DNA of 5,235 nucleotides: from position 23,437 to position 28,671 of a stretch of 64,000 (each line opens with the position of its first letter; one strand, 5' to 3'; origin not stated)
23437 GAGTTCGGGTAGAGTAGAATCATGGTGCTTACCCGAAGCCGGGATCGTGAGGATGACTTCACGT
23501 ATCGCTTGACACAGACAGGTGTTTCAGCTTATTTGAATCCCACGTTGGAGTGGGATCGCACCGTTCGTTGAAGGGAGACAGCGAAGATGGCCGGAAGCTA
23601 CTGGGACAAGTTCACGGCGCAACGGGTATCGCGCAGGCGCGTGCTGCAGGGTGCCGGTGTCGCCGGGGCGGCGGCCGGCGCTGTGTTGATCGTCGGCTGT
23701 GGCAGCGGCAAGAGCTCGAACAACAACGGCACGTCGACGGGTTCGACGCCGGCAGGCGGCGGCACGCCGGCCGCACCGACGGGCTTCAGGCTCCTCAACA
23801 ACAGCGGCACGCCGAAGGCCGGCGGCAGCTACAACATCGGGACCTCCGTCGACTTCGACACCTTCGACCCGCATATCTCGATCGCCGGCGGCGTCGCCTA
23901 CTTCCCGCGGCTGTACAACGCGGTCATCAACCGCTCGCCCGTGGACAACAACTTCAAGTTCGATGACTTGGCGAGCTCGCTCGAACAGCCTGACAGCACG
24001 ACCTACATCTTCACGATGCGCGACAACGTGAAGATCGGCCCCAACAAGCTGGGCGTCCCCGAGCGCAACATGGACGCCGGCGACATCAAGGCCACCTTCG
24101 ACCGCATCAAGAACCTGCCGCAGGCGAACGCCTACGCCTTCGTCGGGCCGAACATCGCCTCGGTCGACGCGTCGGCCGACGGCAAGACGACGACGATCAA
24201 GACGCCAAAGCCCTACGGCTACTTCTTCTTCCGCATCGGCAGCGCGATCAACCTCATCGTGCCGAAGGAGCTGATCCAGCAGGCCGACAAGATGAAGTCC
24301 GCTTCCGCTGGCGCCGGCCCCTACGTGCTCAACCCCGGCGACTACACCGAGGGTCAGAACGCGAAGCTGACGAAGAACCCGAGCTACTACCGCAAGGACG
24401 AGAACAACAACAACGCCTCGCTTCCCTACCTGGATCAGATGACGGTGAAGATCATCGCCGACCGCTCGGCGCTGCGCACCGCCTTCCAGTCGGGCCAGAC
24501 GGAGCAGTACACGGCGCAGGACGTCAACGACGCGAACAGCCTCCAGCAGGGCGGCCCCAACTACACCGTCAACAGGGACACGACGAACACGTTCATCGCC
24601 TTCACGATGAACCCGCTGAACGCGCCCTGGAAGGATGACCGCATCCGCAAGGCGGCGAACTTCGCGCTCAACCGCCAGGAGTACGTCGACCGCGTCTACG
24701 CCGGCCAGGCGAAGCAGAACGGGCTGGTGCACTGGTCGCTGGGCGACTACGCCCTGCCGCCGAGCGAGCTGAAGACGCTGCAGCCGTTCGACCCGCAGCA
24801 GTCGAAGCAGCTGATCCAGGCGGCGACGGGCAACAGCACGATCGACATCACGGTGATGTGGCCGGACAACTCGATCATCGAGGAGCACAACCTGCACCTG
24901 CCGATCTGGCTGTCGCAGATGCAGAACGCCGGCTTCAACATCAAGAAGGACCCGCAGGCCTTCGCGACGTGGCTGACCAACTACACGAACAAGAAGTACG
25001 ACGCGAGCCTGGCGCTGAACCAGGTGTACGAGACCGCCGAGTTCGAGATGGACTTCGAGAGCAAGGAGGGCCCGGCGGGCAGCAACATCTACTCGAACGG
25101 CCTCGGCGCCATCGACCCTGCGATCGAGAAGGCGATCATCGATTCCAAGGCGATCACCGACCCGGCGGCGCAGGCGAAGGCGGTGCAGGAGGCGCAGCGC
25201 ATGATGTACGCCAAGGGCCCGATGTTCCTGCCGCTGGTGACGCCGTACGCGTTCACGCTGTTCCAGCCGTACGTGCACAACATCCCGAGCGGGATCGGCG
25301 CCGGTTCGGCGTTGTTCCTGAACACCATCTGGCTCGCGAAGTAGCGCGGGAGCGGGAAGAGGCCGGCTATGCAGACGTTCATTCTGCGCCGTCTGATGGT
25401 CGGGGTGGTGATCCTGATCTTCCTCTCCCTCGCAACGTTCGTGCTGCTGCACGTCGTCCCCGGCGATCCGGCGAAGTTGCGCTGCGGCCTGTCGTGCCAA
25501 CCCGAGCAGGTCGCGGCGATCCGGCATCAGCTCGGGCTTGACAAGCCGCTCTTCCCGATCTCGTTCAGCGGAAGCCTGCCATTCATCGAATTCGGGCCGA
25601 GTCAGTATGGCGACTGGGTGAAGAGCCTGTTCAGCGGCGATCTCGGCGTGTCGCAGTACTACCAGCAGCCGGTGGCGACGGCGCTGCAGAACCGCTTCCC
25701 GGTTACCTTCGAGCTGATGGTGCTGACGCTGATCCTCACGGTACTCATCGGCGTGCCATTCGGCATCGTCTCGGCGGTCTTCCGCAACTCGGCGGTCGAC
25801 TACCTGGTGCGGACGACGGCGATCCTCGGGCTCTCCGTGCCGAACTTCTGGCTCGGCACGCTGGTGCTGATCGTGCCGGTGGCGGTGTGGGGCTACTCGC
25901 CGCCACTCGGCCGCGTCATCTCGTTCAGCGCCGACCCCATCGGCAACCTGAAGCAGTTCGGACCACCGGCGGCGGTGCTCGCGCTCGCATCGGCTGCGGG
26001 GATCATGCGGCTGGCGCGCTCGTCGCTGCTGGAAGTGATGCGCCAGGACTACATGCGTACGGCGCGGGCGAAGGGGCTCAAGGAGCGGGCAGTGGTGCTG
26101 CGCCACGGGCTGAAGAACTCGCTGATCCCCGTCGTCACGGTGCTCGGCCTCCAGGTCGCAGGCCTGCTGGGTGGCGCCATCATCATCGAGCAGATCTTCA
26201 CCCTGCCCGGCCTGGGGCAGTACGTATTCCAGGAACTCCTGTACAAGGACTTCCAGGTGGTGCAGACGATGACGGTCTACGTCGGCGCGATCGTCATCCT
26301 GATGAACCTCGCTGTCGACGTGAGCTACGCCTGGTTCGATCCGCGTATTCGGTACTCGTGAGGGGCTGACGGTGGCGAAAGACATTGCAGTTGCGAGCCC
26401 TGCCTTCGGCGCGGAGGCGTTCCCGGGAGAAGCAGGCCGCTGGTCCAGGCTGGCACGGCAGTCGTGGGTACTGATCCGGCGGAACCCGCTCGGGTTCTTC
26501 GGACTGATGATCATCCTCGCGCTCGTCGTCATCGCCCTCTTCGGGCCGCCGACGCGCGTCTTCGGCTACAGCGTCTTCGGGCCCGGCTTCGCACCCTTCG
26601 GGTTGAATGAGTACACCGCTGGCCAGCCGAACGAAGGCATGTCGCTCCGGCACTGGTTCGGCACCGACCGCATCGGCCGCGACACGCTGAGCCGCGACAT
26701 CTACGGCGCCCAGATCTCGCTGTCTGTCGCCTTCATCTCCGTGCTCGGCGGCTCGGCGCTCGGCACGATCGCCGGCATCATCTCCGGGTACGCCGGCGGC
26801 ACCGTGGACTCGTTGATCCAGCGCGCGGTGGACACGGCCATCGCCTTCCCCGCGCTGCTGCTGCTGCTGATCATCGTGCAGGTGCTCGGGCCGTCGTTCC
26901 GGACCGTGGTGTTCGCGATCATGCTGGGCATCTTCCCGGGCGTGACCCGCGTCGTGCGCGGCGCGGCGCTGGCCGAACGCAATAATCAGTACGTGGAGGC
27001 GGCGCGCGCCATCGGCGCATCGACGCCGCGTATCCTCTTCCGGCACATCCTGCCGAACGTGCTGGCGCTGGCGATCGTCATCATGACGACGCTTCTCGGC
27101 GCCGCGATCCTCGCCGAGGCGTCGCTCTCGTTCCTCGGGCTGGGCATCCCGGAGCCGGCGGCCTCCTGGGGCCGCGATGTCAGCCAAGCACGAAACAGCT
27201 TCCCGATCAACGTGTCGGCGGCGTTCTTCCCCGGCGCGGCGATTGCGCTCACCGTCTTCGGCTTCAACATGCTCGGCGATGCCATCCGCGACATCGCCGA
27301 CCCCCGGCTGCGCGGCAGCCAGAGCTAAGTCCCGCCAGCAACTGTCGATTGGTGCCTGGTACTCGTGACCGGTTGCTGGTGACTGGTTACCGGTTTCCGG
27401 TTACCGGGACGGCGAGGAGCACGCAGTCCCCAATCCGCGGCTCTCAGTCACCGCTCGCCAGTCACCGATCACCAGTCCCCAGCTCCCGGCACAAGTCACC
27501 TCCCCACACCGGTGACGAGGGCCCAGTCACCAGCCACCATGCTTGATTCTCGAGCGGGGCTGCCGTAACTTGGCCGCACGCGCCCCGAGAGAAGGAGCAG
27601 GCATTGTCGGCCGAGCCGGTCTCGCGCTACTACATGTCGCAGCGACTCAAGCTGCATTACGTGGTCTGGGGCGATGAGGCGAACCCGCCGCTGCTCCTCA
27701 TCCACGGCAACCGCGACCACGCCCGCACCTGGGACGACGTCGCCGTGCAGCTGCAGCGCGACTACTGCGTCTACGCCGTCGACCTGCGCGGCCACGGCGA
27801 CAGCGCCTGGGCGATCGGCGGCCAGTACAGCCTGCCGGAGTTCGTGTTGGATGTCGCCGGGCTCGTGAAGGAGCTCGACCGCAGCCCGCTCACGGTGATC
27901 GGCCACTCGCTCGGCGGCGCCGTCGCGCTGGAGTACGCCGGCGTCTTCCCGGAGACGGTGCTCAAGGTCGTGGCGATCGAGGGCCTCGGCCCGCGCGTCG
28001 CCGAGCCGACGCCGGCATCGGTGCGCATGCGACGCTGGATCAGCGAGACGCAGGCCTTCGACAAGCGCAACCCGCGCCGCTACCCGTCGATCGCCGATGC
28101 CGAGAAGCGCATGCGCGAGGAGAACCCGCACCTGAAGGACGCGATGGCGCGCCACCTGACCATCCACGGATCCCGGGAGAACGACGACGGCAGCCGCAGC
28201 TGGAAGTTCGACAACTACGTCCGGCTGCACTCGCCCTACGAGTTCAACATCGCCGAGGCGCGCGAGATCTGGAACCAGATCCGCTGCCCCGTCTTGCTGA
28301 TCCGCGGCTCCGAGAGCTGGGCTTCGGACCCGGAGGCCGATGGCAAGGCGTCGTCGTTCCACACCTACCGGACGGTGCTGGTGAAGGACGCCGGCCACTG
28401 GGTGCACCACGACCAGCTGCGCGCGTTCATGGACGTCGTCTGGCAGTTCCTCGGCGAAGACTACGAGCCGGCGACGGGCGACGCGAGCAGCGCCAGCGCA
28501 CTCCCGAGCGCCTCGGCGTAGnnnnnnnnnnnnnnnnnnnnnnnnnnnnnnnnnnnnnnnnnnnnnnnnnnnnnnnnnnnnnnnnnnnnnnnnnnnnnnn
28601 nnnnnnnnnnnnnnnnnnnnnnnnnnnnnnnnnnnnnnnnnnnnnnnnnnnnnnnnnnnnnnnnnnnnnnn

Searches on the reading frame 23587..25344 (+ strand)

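Call 9: search_protein_families(library=pfam, proteins=[window:23587-25344:+], max_evalue=0.001)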
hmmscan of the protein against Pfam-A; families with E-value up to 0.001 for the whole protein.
window:23587-25344:+ (585 aa): 1 family
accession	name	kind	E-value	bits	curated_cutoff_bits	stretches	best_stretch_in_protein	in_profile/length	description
PF00496.27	SBP_bac_5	-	8e-38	130.9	32.4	1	127-476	5-344/368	Bacterial extracellular solute-binding proteins, family 5 Middle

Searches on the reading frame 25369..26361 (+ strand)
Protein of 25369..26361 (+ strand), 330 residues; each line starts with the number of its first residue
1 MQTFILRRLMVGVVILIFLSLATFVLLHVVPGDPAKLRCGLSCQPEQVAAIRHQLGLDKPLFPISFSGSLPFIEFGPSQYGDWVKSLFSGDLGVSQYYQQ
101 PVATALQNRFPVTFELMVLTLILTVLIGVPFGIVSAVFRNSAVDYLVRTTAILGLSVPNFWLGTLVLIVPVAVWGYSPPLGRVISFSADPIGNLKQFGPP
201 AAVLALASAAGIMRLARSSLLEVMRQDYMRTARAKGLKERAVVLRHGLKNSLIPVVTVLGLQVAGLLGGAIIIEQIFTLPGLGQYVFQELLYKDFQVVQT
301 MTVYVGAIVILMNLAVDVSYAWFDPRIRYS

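Call 9: search_protein_families(library=pfam, proteins=[window:25369-26361:+], max_evalue=0.001)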
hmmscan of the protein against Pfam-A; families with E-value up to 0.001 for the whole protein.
window:25369-26361:+ (330 aa): 2 families
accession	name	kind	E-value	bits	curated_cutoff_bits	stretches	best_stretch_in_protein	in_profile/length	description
PF00528.27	BPD_transp_1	-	1.2e-37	129.9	26.4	1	128-328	1-183/184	Binding-protein-dependent transport system inner membrane component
PF19300.4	BPD_transp_1_N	-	7e-21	75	23.8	1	1-116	1-113/114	Binding-prot-dependent transport system membrane comp, N-term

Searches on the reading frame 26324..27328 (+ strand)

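Call 9: search_protein_families(library=pfam, proteins=[window:26324-27328:+], max_evalue=0.001)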
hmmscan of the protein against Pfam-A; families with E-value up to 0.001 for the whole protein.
window:26324-27328:+ (334 aa): 2 families
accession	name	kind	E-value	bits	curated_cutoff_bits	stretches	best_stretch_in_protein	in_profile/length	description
PF00528.27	BPD_transp_1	-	9.1e-31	107.4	26.4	1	147-330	1-183/184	Binding-protein-dependent transport system inner membrane component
PF12911.12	OppC_N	-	0.00095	19.4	23.9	1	45-76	4-35/53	N-terminal TM domain of oligopeptide transport permease C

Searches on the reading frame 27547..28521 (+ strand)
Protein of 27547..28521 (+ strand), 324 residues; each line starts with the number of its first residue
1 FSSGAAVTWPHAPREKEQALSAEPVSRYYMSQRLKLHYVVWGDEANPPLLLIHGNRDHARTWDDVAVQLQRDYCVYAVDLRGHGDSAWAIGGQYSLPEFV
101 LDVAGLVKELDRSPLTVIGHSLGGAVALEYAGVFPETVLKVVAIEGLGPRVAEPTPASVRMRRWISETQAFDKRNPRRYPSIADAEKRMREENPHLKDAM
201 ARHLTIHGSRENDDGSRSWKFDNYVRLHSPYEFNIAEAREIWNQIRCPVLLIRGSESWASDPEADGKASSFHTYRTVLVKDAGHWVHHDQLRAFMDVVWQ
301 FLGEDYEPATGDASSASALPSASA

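Call 9: search_protein_families(library=pfam, proteins=[window:27547-28521:+], max_evalue=0.001)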
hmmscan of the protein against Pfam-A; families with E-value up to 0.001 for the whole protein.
window:27547-28521:+ (324 aa): 4 families
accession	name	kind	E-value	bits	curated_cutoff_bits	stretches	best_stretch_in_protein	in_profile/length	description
PF12697.13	Abhydrolase_6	-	4.9e-26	93.2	26.3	1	49-294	1-214/217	Alpha/beta hydrolase family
PF00561.26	Abhydrolase_1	-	2.1e-24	87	25.8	1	47-289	1-243/245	alpha/beta hydrolase fold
PF12146.15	Hydrolase_4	-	1.2e-16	61.2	27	1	49-180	7-139/239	Serine aminopeptidase, S33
PF00975.26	Thioesterase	-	0.00021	22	26.4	1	64-131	18-84/226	Thioesterase domain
